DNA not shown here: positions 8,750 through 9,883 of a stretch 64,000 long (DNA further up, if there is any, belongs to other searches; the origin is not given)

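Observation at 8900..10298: Rhomboid protease and an HExxH (MtfA-like) peptidase with SEC-C motif are translationally coupled to the giant ATPase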

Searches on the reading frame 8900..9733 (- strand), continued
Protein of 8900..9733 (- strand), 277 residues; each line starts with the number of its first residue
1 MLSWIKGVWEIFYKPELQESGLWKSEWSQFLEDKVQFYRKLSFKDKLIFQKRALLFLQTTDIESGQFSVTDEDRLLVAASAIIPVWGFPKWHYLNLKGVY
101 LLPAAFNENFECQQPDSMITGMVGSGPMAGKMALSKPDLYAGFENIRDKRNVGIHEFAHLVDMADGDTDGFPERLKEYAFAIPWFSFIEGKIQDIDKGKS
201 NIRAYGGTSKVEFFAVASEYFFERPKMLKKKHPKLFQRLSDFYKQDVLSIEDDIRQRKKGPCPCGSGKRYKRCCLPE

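Call 38: fold_search(model_id=the predicted structure, library=pdb)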
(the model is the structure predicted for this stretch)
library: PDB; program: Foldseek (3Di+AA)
matches with E <= 10: 96; with E <= 0.001: 2
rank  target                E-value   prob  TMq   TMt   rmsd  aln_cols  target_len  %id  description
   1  3dl1                  1.7e-06  1.00  0.54  0.68   5.6       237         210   24  Crystal structure of a Putative Metal-dependent Hydrolase (YP_001336084.1) from Klebsiella pneumoniae subsp. pneumoniae  (released 2008-08-26)
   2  3khi                  1.8e-06  1.00  0.54  0.65   6.6       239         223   24  Crystal structure of a Putative Metal-dependent Hydrolase (YP_001336084.1) from Klebsiella pneumoniae subsp. pneumoniae  (released 2009-11-10)
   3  1pwp_B                4.0e-02  0.97  0.37  0.16   9.7       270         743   11  Crystal Structure of the Anthrax Lethal Factor complexed with Small Molecule Inhibitor NSC 12155 (released 2004-01-13)
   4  1j7n_B                4.7e-02  0.96  0.36  0.15  10.4       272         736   10  Anthrax Toxin Lethal factor (released 2001-11-07)
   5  1pwu_B                5.7e-02  0.97  0.37  0.16  10.2       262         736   11  Crystal Structure of Anthrax Lethal Factor complexed with (3-(N-hydroxycarboxamido)-2-isobutylpropanoyl-Trp-methylamid (released 2004-02-03)
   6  1pwu_A                1.1e-01  0.84  0.34  0.14  11.1       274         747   10  Crystal Structure of Anthrax Lethal Factor complexed with (3-(N-hydroxycarboxamido)-2-isobutylpropanoyl-Trp-methylamid (released 2004-02-03)
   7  1pwp_A                1.1e-01  0.94  0.39  0.18   9.2       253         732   13  Crystal Structure of the Anthrax Lethal Factor complexed with Small Molecule Inhibitor NSC 12155 (released 2004-01-13)
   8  1j7n_A                1.2e-01  0.94  0.41  0.18   9.5       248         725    8  Anthrax Toxin Lethal factor (released 2001-11-07)
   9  1pwv_A                1.2e-01  0.89  0.37  0.17   9.5       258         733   10  Crystal structure of Anthrax Lethal Factor wild-type protein complexed with an optimised peptide substrate. (released 2004-02-03)
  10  2n6j_MODEL_1_A        1.3e-01  0.89  0.36  0.47   8.4       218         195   18  Solution structure of Zmp1, a zinc-dependent metalloprotease secreted by Clostridium difficile (released 2016-01-13)
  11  1pwq_B                2.4e-01  0.77  0.37  0.16  11.5       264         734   12  Crystal structure of Anthrax Lethal Factor complexed with Thioacetyl-Tyr-Pro-Met-Amide, a metal-chelating peptidyl sma (released 2004-01-13)
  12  1zxv_A                2.7e-01  0.77  0.37  0.16  11.6       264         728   12  X-Ray Crystal Structure of the Anthrax Lethal Factor Bound to a Small Molecule Inhibitor, BI-MFM3, 3-{5-[5-(4-Chloro-p (released 2005-07-05)
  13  4l7a_A                2.7e-01  0.63  0.35  0.36  10.7       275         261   13  Crystal structure of a putative zinc-binding metallo-peptidase (BACCAC_01431) from Bacteroides caccae ATCC 43185 at 2. (released 2013-07-03)
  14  4l7a_B                2.8e-01  0.57  0.33  0.34  10.7       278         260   14  Crystal structure of a putative zinc-binding metallo-peptidase (BACCAC_01431) from Bacteroides caccae ATCC 43185 at 2. (released 2013-07-03)
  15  1pww_B                2.9e-01  0.51  0.31  0.14  11.9       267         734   10  Crystal structure of Anthrax Lethal Factor active site mutant protein complexed with an optimised peptide substrate in (released 2004-01-27)
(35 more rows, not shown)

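Call 42: search_protein_families(library=pfam, proteins=[L088:6956-7840:+, L088:8376-9083:+, L088:9067-9360:+, L103:6971-8521:+, L103:8571-9524:+, L103:9524-9976:+, L086:108-653:+, L086:1898-2152:+, L086:2174-2503:+, L086:2500-3126:+], max_evalue=0.01)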
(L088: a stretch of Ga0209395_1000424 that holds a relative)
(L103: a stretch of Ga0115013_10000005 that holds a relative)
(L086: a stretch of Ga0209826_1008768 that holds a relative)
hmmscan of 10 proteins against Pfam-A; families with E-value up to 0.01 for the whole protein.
L088:6956-7840:+ (294 aa): 6 families
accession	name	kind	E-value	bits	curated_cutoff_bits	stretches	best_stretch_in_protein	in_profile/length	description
PF00043.30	GST_C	-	1.7e-07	31.8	20.7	1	189-258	29-93/93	Glutathione S-transferase, C-terminal domain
PF21972.1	Arc1p_N_like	-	8.2e-06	26.5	27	1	189-254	15-77/81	Nuclear-export cofactor Arc1p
PF13410.11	GST_C_2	-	9.6e-06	26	24.9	1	184-251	4-67/69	Glutathione S-transferase, C-terminal domain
PF02798.26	GST_N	-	3.6e-05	24.5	20.9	1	53-135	3-76/76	Glutathione S-transferase, N-terminal domain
PF13409.12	GST_N_2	-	9e-05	23.5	25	1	82-135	18-69/70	Glutathione S-transferase, N-terminal domain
PF14497.11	GST_C_3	-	0.00027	21.6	21.6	1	190-261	30-98/104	Glutathione S-transferase, C-terminal domain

L088:8376-9083:+ (235 aa): 1 family
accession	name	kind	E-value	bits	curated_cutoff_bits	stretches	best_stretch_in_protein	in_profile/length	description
PF00596.27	Aldolase_II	-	8.7e-49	166.3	22.2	1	32-205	2-183/183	Class II Aldolase and Adducin N-terminal domain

L088:9067-9360:+ (97 aa): 0 families

L103:6971-8521:+ (516 aa): 3 families
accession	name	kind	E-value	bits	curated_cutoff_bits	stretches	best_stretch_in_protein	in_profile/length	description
PF00682.25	HMGL-like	-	3.6e-97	325.3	29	1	6-275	1-260/260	HMGL-like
PF08502.15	LeuA_dimer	-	9.3e-40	136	24.9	1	372-501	1-129/131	LeuA allosteric (dimerisation) domain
PF22617.1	HCS_D2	-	7.9e-29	100.3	27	1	289-370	1-81/82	Homocitrate synthase post-HMGL domain-like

L103:8571-9524:+ (317 aa): 0 families

L103:9524-9976:+ (150 aa): 11 families
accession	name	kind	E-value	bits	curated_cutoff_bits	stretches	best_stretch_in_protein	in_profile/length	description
PF00583.31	Acetyltransf_1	-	1.7e-15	57.7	20.7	1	26-124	13-116/116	Acetyltransferase (GNAT) family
PF13508.13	Acetyltransf_7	-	8e-12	45.8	27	1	49-126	8-84/84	Acetyltransferase (GNAT) domain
PF13673.13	Acetyltransf_10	-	9.6e-12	45.4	23.6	1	27-130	14-113/128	Acetyltransferase (GNAT) domain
PF08445.16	FR47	-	8.3e-09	35.8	22.1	1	46-126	1-79/86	FR47-like protein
PF12746.13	GNAT_acetyltran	-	6.7e-05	23.1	26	1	49-127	162-237/243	GNAT acetyltransferase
PF13527.13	Acetyltransf_9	-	0.00019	21.8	25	1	71-124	76-124/127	Acetyltransferase (GNAT) domain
PF13302.13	Acetyltransf_3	-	0.00024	22.3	25.4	1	68-125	81-138/138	Acetyltransferase (GNAT) domain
PF14542.12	Acetyltransf_CG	-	0.00089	19.8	30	1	66-104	23-61/80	GCN5-related N-acetyl-transferase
PF13523.12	Acetyltransf_8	-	0.003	17.6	27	1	76-128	88-141/145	Acetyltransferase (GNAT) domain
PF13480.13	Acetyltransf_6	-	0.0092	16.6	22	0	47-97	75-125/143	Acetyltransferase (GNAT) domain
PF17013.11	Acetyltransf_15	-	0.0099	15.7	35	0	66-125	71-137/210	Putative acetyl-transferase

L086:108-653:+ (181 aa): 1 family
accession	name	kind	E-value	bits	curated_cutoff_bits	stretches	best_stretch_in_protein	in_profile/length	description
PF03886.18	ABC_trans_aux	-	6e-21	75.1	26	1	44-171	22-160/161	ABC-type transport auxiliary lipoprotein component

L086:1898-2152:+ (84 aa): 0 families

L086:2174-2503:+ (109 aa): 0 families

L086:2500-3126:+ (208 aa): 1 family
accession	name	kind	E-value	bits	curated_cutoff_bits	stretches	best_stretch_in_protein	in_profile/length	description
PF13618.11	Gluconate_2-dh3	-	6.5e-27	95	23.4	1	51-186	2-131/135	Gluconate 2-dehydrogenase subunit 3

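Call 44: search_protein_families(library=padloc, proteins=[window:8900-9733:-], max_evalue=0.01)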
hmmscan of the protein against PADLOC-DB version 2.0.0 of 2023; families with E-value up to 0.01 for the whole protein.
window:8900-9733:- (277 aa): 4 families
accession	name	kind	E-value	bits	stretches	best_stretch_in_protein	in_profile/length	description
PDLC04917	PDC-S12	-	0.0005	18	1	239-275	178-217/218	-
PDLC00872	E2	-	0.00096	16.7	1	255-275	167-187/216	E2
PDLC00865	E2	-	0.0011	16.4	1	248-275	163-189/219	E2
PDLC00833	E1-E2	-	0.0093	13.5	0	257-275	173-191/222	E1-E2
